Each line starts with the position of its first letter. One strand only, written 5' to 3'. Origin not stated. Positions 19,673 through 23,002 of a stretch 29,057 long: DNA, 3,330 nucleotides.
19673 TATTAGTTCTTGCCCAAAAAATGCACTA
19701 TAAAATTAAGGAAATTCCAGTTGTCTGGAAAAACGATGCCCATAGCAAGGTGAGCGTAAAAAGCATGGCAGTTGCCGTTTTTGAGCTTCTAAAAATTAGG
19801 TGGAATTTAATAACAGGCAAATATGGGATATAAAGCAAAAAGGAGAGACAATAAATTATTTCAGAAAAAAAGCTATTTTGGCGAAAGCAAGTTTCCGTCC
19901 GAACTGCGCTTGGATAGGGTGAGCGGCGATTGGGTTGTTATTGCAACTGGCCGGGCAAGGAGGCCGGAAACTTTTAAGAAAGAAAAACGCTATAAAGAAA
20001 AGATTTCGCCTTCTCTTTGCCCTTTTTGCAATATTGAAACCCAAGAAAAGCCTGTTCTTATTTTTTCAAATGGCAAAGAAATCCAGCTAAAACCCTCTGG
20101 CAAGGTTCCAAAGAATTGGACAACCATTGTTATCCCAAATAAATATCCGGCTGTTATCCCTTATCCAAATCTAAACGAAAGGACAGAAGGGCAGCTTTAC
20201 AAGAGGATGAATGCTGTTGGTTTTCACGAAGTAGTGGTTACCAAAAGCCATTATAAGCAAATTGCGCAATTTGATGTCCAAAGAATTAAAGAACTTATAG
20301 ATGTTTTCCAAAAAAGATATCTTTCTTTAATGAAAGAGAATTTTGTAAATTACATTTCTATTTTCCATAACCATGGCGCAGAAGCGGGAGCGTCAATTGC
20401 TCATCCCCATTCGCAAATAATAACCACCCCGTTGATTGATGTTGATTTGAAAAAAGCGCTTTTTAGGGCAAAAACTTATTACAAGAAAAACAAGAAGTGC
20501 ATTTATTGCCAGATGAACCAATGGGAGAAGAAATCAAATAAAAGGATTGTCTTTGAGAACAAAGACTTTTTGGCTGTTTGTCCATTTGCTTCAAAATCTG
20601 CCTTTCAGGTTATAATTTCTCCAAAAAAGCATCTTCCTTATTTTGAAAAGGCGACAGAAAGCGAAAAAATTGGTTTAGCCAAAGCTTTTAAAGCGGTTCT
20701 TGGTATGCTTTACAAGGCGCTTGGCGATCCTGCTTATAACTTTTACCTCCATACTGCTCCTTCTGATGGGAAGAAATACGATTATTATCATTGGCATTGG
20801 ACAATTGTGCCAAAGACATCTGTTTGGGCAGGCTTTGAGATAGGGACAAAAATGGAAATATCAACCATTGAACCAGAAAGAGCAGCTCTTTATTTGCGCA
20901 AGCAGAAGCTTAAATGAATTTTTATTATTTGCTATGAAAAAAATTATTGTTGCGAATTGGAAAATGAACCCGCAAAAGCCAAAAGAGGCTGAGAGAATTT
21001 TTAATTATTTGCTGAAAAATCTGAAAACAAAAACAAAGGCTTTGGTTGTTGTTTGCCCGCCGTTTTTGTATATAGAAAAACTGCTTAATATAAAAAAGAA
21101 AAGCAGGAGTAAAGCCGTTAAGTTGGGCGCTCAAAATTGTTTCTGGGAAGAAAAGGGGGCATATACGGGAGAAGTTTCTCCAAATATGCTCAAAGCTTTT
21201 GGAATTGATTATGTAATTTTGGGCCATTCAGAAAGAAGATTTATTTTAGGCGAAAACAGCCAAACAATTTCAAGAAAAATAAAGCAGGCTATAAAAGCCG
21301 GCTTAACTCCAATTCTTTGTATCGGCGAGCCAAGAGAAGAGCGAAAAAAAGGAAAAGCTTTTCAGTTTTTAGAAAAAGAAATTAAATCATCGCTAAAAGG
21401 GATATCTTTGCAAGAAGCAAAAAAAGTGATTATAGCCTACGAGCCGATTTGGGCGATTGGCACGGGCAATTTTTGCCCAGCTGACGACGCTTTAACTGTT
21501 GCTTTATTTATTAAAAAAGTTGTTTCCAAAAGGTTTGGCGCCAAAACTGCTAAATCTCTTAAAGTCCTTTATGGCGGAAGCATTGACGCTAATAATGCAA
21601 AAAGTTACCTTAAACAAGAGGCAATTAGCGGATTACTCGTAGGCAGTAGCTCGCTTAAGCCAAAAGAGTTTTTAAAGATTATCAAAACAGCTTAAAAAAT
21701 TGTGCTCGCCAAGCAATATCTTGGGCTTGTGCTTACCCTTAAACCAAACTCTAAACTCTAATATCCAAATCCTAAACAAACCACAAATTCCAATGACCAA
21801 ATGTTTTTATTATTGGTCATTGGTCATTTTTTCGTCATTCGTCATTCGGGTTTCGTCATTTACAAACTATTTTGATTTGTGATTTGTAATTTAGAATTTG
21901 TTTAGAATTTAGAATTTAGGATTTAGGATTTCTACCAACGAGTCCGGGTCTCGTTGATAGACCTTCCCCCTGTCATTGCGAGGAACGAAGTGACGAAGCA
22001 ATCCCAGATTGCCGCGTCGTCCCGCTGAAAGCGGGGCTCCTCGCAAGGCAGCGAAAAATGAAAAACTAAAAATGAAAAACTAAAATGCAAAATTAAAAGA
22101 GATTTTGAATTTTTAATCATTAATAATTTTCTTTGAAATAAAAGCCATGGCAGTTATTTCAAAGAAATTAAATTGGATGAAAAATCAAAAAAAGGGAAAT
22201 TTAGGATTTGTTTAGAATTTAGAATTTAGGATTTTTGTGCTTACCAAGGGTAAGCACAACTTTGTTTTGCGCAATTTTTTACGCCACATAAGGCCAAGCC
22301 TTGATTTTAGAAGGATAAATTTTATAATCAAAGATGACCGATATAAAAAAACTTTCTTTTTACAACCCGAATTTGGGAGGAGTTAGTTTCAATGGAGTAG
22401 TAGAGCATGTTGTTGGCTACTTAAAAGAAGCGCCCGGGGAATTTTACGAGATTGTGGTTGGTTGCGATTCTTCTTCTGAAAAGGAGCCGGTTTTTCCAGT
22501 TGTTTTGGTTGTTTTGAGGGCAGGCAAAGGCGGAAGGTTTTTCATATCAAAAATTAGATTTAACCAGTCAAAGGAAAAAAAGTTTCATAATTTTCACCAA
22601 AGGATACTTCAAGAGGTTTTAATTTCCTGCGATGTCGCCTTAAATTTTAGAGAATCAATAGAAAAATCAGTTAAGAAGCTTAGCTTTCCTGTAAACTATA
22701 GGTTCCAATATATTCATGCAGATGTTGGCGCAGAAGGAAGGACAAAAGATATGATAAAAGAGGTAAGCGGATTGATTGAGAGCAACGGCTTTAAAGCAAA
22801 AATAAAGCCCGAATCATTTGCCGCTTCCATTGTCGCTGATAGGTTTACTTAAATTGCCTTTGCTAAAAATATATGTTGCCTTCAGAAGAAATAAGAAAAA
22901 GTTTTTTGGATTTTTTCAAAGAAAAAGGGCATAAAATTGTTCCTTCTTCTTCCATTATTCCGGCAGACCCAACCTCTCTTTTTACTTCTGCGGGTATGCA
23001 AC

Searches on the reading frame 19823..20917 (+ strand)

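Call 6: search_protein_families(library=pfam, proteins=[window:19823-20917:+])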
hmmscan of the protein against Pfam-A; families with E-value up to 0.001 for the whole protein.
window:19823-20917:+ (364 aa): 7 families
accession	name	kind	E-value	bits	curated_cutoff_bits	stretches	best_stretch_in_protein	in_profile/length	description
PF01087.27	GalP_UDP_transf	-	6.9e-14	53.1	22.1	1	26-202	12-180/184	Galactose-1-phosphate uridyl transferase, N-terminal domain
PF16268.10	DUF4921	-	6.7e-09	35.6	28.5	1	133-353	168-388/425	Domain of unknown function (DUF4921)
PF01230.28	HIT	-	1.7e-08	35.5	21.5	0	237-325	3-91/98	HIT domain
PF02744.22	GalP_UDP_tr_C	-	1.2e-07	32.1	29.2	1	217-326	6-117/165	Galactose-1-phosphate uridyl transferase, C-terminal domain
PF16285.10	DUF4931_N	-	1.3e-06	28.9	24.1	1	138-201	57-120/124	Domain of unknown function (DUF4931) N-terminal domain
PF11969.13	DcpS_C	-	2.1e-05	25.4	24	0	225-327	1-100/114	Scavenger mRNA decapping enzyme C-term binding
PF19327.4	Ap4A_phos_N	-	0.00014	21.8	23.1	1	125-206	94-164/177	Ap4A phosphorylase N-terminal domain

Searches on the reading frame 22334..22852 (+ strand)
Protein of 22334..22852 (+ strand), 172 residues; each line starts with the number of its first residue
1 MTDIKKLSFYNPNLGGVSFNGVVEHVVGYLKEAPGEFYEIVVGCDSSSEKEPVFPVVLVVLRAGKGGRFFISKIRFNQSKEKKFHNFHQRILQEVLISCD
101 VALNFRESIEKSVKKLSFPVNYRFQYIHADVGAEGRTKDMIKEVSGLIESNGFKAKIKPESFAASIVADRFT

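Call 6: search_protein_families(library=pfam, proteins=[window:22334-22852:+])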
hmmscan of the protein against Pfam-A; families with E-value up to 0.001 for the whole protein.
window:22334-22852:+ (172 aa): 1 family
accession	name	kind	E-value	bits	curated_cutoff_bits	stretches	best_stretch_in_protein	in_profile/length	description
PF04308.18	RNaseH_like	-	4e-36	124.5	25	1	22-172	2-144/145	Ribonuclease H-like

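Call 14: search_protein_families(library=ncbifam, proteins=[window:22334-22852:+], max_evalue=0.01)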
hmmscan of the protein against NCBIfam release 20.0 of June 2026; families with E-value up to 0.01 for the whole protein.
window:22334-22852:+ (172 aa): 0 families
